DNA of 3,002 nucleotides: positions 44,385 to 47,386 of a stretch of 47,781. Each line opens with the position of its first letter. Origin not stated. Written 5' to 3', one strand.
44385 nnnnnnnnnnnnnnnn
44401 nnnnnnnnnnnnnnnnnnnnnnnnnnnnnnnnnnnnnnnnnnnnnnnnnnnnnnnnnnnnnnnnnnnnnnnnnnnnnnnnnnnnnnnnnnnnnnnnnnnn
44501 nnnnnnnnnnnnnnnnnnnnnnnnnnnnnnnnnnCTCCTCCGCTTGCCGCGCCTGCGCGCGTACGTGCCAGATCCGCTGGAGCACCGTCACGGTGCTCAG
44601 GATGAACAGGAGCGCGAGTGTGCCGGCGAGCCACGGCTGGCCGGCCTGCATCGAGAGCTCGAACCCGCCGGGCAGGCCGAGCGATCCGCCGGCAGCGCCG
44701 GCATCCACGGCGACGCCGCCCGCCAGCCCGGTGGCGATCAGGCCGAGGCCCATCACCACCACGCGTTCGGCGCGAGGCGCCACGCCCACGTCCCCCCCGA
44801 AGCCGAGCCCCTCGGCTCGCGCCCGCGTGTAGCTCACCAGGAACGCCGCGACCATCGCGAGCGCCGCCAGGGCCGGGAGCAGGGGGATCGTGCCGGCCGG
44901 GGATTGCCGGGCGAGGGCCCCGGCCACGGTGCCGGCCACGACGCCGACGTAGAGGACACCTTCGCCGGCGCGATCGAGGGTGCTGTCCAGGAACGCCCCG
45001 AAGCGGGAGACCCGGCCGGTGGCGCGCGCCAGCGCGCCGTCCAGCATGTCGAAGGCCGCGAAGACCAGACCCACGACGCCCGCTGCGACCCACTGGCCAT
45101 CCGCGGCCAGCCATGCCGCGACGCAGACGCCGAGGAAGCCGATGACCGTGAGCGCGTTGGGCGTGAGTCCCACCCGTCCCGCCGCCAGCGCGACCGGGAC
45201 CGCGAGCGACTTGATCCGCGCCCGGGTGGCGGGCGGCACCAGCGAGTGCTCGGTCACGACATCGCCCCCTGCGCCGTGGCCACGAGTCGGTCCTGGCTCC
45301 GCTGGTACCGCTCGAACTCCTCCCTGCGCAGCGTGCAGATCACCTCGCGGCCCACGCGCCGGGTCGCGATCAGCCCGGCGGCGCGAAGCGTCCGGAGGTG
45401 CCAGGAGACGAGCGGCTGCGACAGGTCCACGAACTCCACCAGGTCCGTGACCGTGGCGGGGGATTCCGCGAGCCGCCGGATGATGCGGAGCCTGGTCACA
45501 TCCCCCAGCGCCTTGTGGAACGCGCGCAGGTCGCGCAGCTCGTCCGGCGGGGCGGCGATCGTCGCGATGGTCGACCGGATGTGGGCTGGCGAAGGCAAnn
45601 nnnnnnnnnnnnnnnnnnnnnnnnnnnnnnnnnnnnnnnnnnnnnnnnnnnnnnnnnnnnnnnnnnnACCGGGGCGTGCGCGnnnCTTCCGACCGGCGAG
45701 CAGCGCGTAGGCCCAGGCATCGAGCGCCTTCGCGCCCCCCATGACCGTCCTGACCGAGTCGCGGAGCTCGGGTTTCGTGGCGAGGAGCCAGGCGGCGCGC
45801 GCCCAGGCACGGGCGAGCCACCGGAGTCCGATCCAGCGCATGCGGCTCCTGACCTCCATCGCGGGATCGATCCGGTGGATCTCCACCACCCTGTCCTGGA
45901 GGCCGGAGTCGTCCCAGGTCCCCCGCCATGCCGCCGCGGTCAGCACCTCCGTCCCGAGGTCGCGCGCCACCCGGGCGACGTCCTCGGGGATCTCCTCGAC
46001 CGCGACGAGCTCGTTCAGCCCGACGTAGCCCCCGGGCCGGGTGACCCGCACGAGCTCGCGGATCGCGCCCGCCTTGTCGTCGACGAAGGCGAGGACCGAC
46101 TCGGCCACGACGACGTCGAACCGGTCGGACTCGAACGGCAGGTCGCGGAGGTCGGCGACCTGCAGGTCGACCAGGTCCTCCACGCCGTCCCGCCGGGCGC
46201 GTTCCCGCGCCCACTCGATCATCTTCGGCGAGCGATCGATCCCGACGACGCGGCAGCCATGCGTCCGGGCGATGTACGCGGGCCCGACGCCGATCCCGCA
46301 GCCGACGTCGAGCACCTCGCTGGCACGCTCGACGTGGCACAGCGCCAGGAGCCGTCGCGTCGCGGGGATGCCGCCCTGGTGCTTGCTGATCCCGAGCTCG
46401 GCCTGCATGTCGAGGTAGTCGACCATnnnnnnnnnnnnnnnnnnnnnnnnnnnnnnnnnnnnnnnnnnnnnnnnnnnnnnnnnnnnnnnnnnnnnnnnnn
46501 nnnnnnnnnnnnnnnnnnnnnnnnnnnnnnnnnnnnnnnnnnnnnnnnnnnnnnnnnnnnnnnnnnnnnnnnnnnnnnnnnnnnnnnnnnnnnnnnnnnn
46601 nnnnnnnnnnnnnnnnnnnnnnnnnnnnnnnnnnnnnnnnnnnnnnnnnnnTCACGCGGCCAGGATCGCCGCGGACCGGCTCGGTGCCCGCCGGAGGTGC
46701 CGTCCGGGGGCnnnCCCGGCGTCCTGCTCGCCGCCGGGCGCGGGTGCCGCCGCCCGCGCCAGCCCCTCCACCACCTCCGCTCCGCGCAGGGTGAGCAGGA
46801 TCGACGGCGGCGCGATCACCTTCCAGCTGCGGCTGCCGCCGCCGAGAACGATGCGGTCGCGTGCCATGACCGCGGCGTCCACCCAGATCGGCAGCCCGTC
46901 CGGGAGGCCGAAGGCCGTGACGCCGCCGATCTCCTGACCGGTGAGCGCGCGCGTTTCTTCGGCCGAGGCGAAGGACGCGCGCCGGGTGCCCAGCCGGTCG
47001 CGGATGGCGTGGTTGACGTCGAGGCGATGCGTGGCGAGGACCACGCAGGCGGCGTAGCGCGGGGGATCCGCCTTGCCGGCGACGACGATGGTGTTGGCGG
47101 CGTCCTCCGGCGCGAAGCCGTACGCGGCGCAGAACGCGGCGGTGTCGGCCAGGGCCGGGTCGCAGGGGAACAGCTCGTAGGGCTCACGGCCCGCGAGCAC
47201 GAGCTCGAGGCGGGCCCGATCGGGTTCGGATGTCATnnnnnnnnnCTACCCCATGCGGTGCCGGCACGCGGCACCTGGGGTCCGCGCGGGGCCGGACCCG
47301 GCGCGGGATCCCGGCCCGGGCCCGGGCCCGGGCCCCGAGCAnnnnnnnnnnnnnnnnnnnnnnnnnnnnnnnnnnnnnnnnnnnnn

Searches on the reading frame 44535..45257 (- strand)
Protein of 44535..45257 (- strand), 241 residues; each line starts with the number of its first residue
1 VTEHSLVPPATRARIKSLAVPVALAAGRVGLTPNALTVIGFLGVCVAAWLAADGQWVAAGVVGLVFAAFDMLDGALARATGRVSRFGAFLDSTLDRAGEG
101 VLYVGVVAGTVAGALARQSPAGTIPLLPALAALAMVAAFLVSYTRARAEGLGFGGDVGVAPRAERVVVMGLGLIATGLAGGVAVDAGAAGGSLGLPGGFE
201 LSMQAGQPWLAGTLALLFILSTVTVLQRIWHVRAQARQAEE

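Call 27: search_protein_families(library=pfam, proteins=[window:44535-45257:-], max_evalue=0.01)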
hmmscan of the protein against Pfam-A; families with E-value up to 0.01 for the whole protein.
window:44535-45257:- (241 aa): 1 family
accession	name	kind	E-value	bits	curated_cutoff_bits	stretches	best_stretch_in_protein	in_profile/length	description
PF01066.26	CDP-OH_P_transf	-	1.3e-16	61.7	22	1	32-143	3-104/152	CDP-alcohol phosphatidyltransferase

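Call 28: search_protein_families(library=ncbifam, proteins=[window:44535-45257:-], max_evalue=0.001)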
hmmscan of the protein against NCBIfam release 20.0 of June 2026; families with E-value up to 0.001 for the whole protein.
window:44535-45257:- (241 aa): 8 families
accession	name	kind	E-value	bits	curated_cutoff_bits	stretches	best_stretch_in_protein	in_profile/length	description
NF045883.1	PIPSynth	equivalog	2.3e-39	135.2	170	1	11-236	3-196/197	phosphatidylinositol phosphate synthase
NF040950.1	archin_ph_syn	equivalog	6.9e-34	117.4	180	1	12-234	5-189/191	archaetidylinositol phosphate synthase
NF052561.1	PIPSynBT1523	equivalog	6.2e-25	88.2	350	1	21-238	15-226/232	hypothetical protein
NF041135.1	IPPtranDIPPsyn_Thcocales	equivalog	6.7e-11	41.8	580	1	31-147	250-355/419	bifunctional L-myo-inositol-1-phosphate cytidylyltransferase/CDP-L-myo-inositol myo-inositolphosphotransferase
NF053678.1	ClpnSynClsA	equivalog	7.7e-08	32.7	240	1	31-96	4-70/180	cardiolipin synthase ClsA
TIGR00473.1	pssA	equivalog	3.2e-05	24.1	107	1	48-101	12-65/153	CDP-diacylglycerol--serine O-phosphatidyltransferase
TIGR00560.1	pgsA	equivalog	0.00019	22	109.1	1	57-96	34-73/183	CDP-diacylglycerol--glycerol-3-phosphate 3-phosphatidyltransferase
NF008090.0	PRK10832.1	equivalog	0.00032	20.8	304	1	46-97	22-73/182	CDP-diacylglycerol--glycerol-3-phosphate 3-phosphatidyltransferase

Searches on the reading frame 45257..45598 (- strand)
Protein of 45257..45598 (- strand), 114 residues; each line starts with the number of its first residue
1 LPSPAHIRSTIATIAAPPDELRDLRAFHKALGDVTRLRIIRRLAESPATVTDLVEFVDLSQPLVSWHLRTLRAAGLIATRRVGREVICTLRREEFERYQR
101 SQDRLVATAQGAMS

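Call 27: search_protein_families(library=pfam, proteins=[window:45257-45598:-], max_evalue=0.01)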
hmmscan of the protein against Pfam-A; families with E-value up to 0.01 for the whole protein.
window:45257-45598:- (114 aa): 10 families
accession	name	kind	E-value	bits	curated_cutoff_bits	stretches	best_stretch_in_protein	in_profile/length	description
PF01022.26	HTH_5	-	6.1e-14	52.1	22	1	33-78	1-46/47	Bacterial regulatory protein, arsR family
PF12840.13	HTH_20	-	1.1e-10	41.8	27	1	31-79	1-50/51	Helix-turn-helix domain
PF13412.12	HTH_24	-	3e-06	27.1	21.9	1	34-77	3-47/48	Winged helix-turn-helix DNA-binding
PF12802.13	MarR_2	-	1.1e-05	26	27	1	35-82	6-55/61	MarR family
PF25213.1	HVO_A0261_N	-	0.00052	20.3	35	1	34-80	11-57/86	HVO_A0261 N-terminal domain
PF24034.1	DUF7343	-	0.00084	19.6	27.6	1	51-89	22-60/62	Domain of unknown function (DUF7343)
PF21476.4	PF0610-like_N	-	0.0011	19.6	33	1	35-71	2-38/50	PF0610-like, N-terminal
PF13545.12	HTH_Crp_2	-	0.0019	18.6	27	1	45-97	20-69/70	Crp-like helix-turn-helix domain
PF01047.28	MarR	-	0.0051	17.1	24.6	1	35-78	4-48/59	MarR family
PF24038.1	DUF7347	-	0.0093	16.6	27.6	0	29-71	6-52/77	Domain of unknown function (DUF7347)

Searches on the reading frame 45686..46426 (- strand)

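Call 27: search_protein_families(library=pfam, proteins=[window:45686-46426:-], max_evalue=0.01)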
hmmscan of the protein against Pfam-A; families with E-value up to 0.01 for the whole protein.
window:45686-46426:- (247 aa): 17 families
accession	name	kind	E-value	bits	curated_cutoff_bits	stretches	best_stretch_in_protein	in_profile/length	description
PF08241.18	Methyltransf_11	-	4.5e-27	95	21.2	1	39-135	1-93/95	Methyltransferase domain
PF13649.12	Methyltransf_25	-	6.3e-24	84.9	27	1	38-133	1-97/97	Methyltransferase domain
PF13847.12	Methyltransf_31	-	2e-22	79.9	27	1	35-157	4-129/145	Methyltransferase domain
PF08242.18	Methyltransf_12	-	1.4e-17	64.7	30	1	39-134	1-97/98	Methyltransferase domain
PF13489.12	Methyltransf_23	-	4.6e-14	52.9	27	1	33-139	21-118/164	Methyltransferase domain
PF01209.24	Ubie_methyltran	-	6.9e-13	48.9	20.1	1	29-141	42-155/233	ubiE/COQ5 methyltransferase family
PF02353.26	CMAS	-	1.5e-08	34.8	27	1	26-113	54-138/273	Mycolic acid cyclopropane synthetase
PF03848.20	TehB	-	3e-07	30.5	20.4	1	32-151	28-146/193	Tellurite resistance protein TehB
PF06325.19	PrmA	-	3.9e-07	30.3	22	1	32-135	159-256/296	Ribosomal protein L11 methyltransferase (PrmA)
PF01135.25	PCMT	-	4.6e-07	30.3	20.3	1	25-92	64-132/210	Protein-L-isoaspartate(D-aspartate) O-methyltransferase (PCMT)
PF05175.20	MTS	-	1.8e-06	28.2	23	1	22-107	19-103/170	Methyltransferase small domain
PF01170.24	UPF0020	-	6.4e-06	26.4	22.3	1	59-108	78-127/197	RMKL-like, methyltransferase domain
PF02475.24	TRM5-TYW2_MTfase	-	9.6e-06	26.1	28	1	31-124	33-129/164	TRM5/TYW2 methyltransferase domain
PF07021.18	MetW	-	4.1e-05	23.7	21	1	31-130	10-103/193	Methionine biosynthesis protein MetW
PF05401.17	NodS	-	0.00068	20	24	1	25-133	33-140/201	Nodulation protein S (NodS)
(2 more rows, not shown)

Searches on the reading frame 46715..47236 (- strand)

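Call 27: search_protein_families(library=pfam, proteins=[window:46715-47236:-], max_evalue=0.01)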
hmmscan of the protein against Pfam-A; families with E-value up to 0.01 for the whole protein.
window:46715-47236:- (174 aa): 1 family
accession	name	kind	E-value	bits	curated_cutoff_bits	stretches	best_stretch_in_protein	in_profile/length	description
PF04073.20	tRNA_edit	-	5.7e-20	72.1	25.5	1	27-137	2-110/123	Aminoacyl-tRNA editing domain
